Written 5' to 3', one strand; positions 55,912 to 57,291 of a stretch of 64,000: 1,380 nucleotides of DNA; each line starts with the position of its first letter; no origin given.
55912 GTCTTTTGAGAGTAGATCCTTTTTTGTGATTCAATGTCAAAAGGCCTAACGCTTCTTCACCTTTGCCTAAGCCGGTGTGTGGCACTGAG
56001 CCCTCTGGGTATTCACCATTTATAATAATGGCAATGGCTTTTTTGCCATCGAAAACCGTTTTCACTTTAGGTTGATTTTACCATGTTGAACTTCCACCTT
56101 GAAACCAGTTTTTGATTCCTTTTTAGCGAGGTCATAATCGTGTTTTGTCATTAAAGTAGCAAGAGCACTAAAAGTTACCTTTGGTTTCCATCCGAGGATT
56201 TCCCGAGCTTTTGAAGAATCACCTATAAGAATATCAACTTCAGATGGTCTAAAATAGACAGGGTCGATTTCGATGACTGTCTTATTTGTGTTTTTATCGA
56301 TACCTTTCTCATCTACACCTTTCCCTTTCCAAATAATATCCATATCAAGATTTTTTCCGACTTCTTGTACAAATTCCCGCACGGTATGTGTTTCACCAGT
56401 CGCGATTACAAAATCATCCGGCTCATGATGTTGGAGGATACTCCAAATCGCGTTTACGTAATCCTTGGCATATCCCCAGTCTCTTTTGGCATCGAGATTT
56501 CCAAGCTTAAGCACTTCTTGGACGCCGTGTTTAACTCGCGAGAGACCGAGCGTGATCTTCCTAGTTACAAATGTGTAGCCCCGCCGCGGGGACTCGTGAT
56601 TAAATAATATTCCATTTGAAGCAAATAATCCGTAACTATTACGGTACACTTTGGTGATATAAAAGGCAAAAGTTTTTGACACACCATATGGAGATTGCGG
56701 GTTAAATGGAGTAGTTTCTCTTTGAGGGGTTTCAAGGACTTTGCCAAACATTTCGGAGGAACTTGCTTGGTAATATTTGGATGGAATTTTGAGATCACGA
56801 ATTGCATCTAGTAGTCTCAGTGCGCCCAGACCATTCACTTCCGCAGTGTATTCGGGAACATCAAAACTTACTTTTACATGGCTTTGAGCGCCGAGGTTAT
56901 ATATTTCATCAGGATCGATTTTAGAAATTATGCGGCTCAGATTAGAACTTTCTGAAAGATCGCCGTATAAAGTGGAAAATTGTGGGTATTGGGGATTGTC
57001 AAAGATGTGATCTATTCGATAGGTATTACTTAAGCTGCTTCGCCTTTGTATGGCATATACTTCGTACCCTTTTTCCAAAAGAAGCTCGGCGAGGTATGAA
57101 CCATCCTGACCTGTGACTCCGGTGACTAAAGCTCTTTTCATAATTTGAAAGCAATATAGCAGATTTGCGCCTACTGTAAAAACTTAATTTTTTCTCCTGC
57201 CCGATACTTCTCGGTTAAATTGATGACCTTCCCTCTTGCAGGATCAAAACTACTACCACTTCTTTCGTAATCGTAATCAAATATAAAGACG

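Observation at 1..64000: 64 kb glycosylation supercluster with at least 16 GT-C membrane transferases and at least 4 polyprenol-P-sugar synthases: a candidate ALG-like extracytoplasmic assembly line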

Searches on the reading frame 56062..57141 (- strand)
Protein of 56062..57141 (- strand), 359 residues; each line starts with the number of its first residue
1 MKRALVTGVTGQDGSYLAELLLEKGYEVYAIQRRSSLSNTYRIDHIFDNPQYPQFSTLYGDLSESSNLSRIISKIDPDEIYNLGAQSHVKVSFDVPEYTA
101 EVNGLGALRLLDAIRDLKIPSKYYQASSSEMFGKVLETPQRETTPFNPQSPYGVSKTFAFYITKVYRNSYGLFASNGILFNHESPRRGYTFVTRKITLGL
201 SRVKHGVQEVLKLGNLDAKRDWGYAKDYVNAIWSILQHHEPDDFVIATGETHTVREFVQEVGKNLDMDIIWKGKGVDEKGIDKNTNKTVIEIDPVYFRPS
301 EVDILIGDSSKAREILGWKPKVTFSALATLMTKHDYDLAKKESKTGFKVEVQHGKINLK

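Call 8: search_protein_families(library=pfam, proteins=[window:56062-57141:-], max_evalue=0.001)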
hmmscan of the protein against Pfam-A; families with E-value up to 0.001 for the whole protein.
window:56062-57141:- (359 aa): 4 families
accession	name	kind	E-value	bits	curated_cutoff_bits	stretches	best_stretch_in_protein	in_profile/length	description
PF16363.11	GDP_Man_Dehyd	-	4.1e-140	467.4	27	1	5-330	1-331/332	GDP-mannose 4,6 dehydratase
PF01370.27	Epimerase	-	1.3e-68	231.5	20.9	1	4-247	1-240/240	NAD dependent epimerase/dehydratase family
PF04321.23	RmlD_sub_bind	-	3.7e-09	36.5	27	1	3-157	2-130/287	RmlD substrate binding domain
PF02719.21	Polysacc_synt_2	-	0.00019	21.1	20.2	1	5-118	2-119/293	Polysaccharide biosynthesis protein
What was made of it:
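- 56062..57141 (-): GDP-mannose 4,6-dehydratase. Pfam GDP_Man_Dehyd 467 bits (call 8)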

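Call 12: find_encoding_contigs(protein=window:56062-57141:-, flank=10000, max_places=6)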
Protein window:56062-57141:- (359 aa): 21 contigs read that carry it; 6 places shown.
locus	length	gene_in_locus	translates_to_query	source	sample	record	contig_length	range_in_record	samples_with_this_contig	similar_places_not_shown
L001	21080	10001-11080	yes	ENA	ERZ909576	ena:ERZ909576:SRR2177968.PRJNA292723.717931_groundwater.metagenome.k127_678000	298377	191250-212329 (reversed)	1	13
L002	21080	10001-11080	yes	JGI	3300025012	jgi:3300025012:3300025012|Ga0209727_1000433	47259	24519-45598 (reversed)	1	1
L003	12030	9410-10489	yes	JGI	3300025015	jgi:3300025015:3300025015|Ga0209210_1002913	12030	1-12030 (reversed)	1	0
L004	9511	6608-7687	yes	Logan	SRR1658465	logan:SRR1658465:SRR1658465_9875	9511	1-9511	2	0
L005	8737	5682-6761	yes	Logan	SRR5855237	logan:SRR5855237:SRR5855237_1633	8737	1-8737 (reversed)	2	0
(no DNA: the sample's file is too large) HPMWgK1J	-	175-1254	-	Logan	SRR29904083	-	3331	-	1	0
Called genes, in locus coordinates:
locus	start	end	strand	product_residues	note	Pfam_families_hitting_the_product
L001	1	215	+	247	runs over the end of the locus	PF08889:WbqC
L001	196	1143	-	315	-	PF00535:Glycos_transf_2, PF13641:Glyco_tranf_2_3, PF13632:Glyco_trans_2_3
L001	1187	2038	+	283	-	PF01522:Polysacc_deac_1, PF10096:DUF2334 (faint), PF09960:DUF2194 (weak)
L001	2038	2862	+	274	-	PF00551:Formyl_trans_N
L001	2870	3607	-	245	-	PF00535:Glycos_transf_2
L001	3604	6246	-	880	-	PF00754:F5_F8_type_C, PF22633:F5_F8_type_C_2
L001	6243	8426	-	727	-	PF02366:PMT, PF13231:PMT_2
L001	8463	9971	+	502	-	-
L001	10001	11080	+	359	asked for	PF01370:Epimerase, PF04321:RmlD_sub_bind, PF16363:GDP_Man_Dehyd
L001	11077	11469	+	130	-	-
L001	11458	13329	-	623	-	PF01041:DegT_DnrJ_EryC1, PF01209:Ubie_methyltran (weak), PF00398:RrnaAD (weak), PF13489:Methyltransf_23 (weak), PF13847:Methyltransf_31, PF08241:Methyltransf_11, PF08242:Methyltransf_12, PF13649:Methyltransf_25, +1 more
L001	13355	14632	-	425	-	PF00535:Glycos_transf_2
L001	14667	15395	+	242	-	PF08241:Methyltransf_11, PF13847:Methyltransf_31 (weak)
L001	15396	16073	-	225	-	PF01209:Ubie_methyltran (weak), PF13489:Methyltransf_23, PF00891:Methyltransf_2, PF08241:Methyltransf_11, PF08242:Methyltransf_12, PF13649:Methyltransf_25, PF13847:Methyltransf_31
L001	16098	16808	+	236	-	PF13641:Glyco_tranf_2_3, PF00535:Glycos_transf_2, PF10111:Glyco_tranf_2_2 (weak)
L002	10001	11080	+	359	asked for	PF01370:Epimerase, PF04321:RmlD_sub_bind, PF16363:GDP_Man_Dehyd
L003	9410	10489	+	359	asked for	PF01370:Epimerase, PF04321:RmlD_sub_bind, PF16363:GDP_Man_Dehyd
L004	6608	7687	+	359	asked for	PF01370:Epimerase, PF04321:RmlD_sub_bind, PF16363:GDP_Man_Dehyd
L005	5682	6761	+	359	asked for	PF01370:Epimerase, PF04321:RmlD_sub_bind, PF16363:GDP_Man_Dehyd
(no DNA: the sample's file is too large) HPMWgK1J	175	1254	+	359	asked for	PF01370:Epimerase, PF04321:RmlD_sub_bind, PF16363:GDP_Man_Dehyd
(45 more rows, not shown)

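Call 20: list_cluster_members(proteins=[window:56062-57141:-, window:60896-63538:+, window:45002-45940:-, window:21323-22975:+, window:37405-37971:+, window:5950-8412:+])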
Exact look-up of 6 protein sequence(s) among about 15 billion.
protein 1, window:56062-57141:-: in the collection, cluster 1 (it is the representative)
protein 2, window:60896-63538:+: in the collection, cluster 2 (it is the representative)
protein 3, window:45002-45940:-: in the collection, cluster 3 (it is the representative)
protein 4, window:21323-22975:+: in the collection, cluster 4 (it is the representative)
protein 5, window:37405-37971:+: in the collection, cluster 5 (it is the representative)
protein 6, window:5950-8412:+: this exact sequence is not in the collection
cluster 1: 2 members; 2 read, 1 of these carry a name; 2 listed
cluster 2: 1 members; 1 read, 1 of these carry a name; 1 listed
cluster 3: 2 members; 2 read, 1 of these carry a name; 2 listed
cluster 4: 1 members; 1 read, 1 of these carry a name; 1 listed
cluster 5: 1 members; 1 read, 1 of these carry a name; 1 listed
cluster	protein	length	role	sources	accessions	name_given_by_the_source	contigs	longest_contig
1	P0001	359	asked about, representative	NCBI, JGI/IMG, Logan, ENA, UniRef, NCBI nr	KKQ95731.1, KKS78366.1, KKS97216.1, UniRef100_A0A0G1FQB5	MAG: GDP-mannose 4,6-dehydratase [Candidatus Woesebacteria bacterium GW2011_GWB1_43_14] | GDP-mannose 4,6-dehydratase n=1 Tax=Candidatus Woesebacteria bacterium GW2011_GWB1_43_14 ... | MAG: GDP-mannose 4,6-dehydratase [Candidatus Woesebacteria bacterium GW2011_GWA1_39_11b]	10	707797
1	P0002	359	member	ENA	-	-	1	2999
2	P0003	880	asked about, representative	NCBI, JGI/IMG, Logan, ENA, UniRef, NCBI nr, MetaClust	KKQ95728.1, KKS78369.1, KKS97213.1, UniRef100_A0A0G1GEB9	MAG: hypothetical protein UV74_C0013G0335 [Candidatus Woesebacteria bacterium ... | F5/8 type C domain-containing protein n=1 Tax=Candidatus Woesebacteria bacterium ... | MAG: hypothetical protein UT21_C0001G0045 [Candidatus Woesebacteria bacterium ...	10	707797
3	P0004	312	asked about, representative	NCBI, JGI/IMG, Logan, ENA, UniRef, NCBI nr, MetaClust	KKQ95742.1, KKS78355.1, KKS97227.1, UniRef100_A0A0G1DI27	MAG: Undecaprenyl-phosphate 4-deoxy-4-formamido-L-arabinose transferase [Candidatus ... | Undecaprenyl-phosphate 4-deoxy-4-formamido-L-arabinose transferase n=1 Tax=Candidatus ... | status=active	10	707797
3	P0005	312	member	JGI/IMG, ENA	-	-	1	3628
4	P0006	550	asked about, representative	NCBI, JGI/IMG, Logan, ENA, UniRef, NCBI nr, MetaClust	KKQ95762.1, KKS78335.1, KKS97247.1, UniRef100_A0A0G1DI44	MAG: hypothetical protein UV74_C0013G0369 [Candidatus Woesebacteria bacterium ... | Glycosyltransferase RgtA/B/C/D-like domain-containing protein n=1 Tax=Candidatus ... | MAG: hypothetical protein UT21_C0001G0079 [Candidatus Woesebacteria bacterium ...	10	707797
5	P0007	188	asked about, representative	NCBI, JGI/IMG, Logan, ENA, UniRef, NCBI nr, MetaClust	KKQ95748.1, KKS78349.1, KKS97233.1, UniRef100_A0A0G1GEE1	MAG: hypothetical protein UV74_C0013G0355 [Candidatus Woesebacteria bacterium ... | DUF5667 domain-containing protein n=1 Tax=Candidatus Woesebacteria bacterium ... | MAG: hypothetical protein UT21_C0001G0065 [Candidatus Woesebacteria bacterium ...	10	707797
